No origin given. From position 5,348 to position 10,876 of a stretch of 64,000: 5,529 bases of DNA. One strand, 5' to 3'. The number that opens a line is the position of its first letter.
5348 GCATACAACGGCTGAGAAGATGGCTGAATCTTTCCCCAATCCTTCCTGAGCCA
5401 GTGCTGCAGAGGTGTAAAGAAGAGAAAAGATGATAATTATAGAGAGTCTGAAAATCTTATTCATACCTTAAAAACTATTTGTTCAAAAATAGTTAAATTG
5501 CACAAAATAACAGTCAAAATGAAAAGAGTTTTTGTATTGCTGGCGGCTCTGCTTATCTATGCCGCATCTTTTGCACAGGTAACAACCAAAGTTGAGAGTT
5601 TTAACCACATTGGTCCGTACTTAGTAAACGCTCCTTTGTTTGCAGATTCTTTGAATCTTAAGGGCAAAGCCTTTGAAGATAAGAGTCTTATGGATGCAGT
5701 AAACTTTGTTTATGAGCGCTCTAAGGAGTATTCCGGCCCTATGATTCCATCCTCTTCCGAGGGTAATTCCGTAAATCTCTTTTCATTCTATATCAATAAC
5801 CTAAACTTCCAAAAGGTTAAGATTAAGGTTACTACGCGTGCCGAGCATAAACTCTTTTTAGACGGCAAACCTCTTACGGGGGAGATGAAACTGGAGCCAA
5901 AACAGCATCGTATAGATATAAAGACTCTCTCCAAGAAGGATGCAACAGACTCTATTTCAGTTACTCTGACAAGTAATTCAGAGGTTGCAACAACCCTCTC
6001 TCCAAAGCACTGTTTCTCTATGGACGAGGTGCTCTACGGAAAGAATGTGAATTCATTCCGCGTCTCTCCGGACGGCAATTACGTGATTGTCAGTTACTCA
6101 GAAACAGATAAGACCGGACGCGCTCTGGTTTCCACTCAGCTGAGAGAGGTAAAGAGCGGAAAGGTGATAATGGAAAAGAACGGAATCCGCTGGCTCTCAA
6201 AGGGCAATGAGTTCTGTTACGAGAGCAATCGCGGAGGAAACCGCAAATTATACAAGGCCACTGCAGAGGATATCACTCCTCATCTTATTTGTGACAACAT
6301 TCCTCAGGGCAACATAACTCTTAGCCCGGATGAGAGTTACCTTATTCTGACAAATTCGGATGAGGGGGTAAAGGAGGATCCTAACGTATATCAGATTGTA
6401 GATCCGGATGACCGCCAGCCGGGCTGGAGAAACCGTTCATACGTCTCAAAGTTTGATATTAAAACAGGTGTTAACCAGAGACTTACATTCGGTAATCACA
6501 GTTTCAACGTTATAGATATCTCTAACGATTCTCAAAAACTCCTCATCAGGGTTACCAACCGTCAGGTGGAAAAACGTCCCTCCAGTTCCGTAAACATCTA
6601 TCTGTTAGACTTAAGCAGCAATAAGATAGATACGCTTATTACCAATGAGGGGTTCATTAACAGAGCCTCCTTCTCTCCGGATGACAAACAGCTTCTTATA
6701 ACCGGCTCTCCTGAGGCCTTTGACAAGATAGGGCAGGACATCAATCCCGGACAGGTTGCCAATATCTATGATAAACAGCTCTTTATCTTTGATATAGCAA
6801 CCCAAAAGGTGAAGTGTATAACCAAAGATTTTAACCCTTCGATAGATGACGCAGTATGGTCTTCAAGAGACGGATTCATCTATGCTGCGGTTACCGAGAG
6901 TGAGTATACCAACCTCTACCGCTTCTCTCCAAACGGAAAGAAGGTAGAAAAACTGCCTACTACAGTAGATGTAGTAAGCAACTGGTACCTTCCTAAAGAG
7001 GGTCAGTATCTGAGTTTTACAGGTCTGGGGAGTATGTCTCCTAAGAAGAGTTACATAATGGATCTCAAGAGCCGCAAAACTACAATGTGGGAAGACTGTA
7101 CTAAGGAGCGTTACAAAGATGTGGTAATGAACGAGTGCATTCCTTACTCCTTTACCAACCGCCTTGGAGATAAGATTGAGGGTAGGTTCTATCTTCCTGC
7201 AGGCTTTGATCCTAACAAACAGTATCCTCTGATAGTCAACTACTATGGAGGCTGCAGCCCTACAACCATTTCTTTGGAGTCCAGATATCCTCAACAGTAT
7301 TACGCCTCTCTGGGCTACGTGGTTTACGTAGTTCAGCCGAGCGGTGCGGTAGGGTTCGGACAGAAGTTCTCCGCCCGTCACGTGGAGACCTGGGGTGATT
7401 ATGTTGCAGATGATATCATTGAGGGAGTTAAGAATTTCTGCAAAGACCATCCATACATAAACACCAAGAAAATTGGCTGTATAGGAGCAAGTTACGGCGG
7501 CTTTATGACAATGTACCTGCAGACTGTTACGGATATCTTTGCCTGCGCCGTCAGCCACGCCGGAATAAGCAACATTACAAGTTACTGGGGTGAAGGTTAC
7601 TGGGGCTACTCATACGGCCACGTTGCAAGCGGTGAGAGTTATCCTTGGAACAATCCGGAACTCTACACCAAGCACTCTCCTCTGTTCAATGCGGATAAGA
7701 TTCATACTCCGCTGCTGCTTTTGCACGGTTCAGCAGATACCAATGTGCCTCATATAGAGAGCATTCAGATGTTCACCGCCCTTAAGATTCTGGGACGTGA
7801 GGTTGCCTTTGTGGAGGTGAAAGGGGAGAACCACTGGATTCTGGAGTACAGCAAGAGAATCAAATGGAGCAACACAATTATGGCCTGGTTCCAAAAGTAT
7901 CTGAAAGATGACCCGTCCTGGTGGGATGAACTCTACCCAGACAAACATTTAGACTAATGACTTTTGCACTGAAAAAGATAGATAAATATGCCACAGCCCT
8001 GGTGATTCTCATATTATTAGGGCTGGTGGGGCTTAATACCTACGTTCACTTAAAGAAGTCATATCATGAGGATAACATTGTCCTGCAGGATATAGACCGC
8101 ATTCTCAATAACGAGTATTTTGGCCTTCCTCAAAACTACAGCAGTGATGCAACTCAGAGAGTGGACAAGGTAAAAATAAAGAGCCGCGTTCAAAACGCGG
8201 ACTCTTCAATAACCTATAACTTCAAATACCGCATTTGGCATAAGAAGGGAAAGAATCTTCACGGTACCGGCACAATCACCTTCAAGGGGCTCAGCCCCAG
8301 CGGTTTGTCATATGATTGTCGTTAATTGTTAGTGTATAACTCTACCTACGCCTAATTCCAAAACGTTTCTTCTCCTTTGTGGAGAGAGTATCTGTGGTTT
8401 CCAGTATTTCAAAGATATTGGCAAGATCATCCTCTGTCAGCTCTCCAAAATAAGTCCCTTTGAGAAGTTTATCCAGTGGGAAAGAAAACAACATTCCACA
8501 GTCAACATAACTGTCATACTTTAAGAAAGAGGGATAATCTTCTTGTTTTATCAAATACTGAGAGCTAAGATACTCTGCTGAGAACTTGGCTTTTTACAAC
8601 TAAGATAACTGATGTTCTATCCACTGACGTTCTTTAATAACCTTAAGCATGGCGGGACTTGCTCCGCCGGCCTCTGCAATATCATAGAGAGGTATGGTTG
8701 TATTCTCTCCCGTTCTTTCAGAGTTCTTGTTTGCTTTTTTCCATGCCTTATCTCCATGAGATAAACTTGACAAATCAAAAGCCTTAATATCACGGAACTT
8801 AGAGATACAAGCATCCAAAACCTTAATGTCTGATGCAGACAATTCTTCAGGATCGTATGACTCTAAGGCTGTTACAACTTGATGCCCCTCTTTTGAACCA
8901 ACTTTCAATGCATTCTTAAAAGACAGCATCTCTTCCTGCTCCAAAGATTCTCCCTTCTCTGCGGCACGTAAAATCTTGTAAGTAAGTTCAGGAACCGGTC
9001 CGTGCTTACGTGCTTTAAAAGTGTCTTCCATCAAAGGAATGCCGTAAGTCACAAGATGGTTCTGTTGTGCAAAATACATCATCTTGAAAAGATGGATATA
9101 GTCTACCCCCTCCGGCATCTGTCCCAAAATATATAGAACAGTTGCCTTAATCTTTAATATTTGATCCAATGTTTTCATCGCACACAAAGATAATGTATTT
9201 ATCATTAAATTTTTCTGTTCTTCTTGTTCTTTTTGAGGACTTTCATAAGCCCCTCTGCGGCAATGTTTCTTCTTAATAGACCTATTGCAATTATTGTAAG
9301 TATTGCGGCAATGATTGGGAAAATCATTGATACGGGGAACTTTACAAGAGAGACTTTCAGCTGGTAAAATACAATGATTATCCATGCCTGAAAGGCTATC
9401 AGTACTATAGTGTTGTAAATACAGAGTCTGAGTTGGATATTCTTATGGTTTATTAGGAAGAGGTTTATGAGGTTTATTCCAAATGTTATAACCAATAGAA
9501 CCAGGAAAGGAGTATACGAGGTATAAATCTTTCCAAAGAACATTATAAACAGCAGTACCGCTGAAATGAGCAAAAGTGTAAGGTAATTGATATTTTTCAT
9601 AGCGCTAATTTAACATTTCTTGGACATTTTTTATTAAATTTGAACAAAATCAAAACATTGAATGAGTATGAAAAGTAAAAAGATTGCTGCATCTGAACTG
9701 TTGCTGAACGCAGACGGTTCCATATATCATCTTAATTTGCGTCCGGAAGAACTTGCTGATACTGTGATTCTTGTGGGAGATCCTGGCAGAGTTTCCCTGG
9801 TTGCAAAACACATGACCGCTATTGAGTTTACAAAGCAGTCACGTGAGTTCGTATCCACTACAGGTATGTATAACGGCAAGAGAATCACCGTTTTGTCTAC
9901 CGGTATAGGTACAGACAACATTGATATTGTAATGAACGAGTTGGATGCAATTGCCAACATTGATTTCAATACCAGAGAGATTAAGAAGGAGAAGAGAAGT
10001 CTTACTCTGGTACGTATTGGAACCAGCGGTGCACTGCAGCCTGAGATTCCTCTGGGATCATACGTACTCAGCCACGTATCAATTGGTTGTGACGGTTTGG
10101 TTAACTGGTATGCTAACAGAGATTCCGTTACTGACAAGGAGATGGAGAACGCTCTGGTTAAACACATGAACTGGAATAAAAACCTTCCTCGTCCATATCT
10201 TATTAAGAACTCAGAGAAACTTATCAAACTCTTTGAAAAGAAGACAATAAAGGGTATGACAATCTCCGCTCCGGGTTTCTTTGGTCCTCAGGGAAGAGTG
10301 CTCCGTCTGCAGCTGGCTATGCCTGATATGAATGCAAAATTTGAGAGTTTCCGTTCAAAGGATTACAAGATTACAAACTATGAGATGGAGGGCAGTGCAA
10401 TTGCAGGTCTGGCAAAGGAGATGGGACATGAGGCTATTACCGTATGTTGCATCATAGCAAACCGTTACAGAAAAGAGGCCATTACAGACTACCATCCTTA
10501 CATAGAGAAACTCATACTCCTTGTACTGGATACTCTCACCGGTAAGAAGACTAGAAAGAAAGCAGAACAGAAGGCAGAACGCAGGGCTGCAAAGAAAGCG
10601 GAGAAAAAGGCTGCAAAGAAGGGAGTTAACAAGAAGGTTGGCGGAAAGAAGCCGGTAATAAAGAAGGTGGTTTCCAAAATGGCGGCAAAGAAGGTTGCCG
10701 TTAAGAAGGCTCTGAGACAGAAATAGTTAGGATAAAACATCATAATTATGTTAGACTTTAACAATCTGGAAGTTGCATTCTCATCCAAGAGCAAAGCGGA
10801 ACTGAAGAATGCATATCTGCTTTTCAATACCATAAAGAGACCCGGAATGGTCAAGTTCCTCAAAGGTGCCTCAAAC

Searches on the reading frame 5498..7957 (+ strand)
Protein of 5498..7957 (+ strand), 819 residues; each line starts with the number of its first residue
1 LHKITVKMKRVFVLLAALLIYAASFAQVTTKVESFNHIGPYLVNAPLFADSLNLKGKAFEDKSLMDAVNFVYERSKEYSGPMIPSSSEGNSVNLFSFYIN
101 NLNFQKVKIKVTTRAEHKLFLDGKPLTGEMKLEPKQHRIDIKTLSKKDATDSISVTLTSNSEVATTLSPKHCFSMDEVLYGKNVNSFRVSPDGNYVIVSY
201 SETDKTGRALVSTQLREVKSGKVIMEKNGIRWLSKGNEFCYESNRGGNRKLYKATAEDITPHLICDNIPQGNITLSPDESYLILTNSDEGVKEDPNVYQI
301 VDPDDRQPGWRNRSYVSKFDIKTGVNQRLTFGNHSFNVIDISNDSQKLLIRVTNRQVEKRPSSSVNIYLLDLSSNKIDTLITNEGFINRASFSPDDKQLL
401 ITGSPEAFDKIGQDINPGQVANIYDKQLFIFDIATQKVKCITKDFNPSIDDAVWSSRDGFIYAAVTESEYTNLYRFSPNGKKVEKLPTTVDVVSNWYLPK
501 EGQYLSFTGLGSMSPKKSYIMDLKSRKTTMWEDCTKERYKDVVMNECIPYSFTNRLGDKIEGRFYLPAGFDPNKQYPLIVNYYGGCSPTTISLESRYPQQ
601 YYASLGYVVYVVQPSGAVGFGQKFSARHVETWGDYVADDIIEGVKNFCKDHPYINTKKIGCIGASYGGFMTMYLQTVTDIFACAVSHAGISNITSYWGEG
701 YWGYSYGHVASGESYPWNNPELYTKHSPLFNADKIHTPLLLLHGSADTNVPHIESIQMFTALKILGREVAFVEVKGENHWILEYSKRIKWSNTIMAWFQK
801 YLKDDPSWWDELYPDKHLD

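Call 51: search_protein_families(library=pfam, proteins=[window:5498-7957:+], max_evalue=0.00001)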
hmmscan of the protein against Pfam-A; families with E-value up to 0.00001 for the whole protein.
window:5498-7957:+ (819 aa): 5 families
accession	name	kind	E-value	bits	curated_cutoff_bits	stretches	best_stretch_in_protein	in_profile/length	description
PF00326.27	Peptidase_S9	-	2.7e-45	154.9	22.6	1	599-804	7-212/213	Prolyl oligopeptidase family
PF02129.25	Peptidase_S15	-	4.4e-08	33.6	23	0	557-717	2-151/262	X-Pro dipeptidyl-peptidase (S15 family)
PF00756.26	Esterase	-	6.2e-08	33.1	22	1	554-718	2-168/251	Putative esterase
PF00930.27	DPPIV_N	-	8.7e-07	28.4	22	0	343-400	2-58/354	Dipeptidyl peptidase IV (DPP IV) N-terminal region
PF25174.1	Beta-prop_THOC3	-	5.6e-06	26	305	0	180-291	88-195/272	THOC3 beta-propeller domain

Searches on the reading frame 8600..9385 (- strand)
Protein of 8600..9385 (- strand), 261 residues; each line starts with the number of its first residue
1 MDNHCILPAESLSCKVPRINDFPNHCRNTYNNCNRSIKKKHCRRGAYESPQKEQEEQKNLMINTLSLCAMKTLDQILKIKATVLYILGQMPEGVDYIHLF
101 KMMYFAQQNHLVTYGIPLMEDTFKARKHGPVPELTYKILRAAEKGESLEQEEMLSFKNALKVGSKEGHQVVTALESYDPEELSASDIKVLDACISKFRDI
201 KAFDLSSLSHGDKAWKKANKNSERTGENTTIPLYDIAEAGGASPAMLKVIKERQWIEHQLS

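Call 51: search_protein_families(library=pfam, proteins=[window:8600-9385:-], max_evalue=0.00001)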
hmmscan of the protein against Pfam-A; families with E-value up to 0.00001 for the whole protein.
window:8600-9385:- (261 aa): 1 family
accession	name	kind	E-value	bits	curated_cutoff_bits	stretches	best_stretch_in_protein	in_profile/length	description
PF13274.11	SocA_Panacea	-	2e-23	83.9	25.7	1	99-216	1-113/113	Antitoxin SocA-like, Panacea domain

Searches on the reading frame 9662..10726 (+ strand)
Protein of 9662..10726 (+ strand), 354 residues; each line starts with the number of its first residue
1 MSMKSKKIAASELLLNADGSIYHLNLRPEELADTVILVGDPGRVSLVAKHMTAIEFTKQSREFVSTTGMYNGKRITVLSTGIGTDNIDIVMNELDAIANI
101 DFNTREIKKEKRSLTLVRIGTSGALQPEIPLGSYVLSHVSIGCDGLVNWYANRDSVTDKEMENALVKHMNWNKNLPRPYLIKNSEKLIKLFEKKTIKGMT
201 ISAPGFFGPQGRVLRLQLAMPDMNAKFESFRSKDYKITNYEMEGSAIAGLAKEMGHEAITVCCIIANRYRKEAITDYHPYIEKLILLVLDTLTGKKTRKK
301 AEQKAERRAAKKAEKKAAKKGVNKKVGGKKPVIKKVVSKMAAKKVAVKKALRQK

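Call 51: search_protein_families(library=pfam, proteins=[window:9662-10726:+], max_evalue=0.00001)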
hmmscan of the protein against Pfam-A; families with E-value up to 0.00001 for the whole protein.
window:9662-10726:+ (354 aa): 1 family
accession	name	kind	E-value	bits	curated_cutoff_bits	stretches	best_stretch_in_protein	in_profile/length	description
PF01048.26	PNP_UDP_1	-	1.7e-27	96.8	25.1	1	35-271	3-202/233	Phosphorylase superfamily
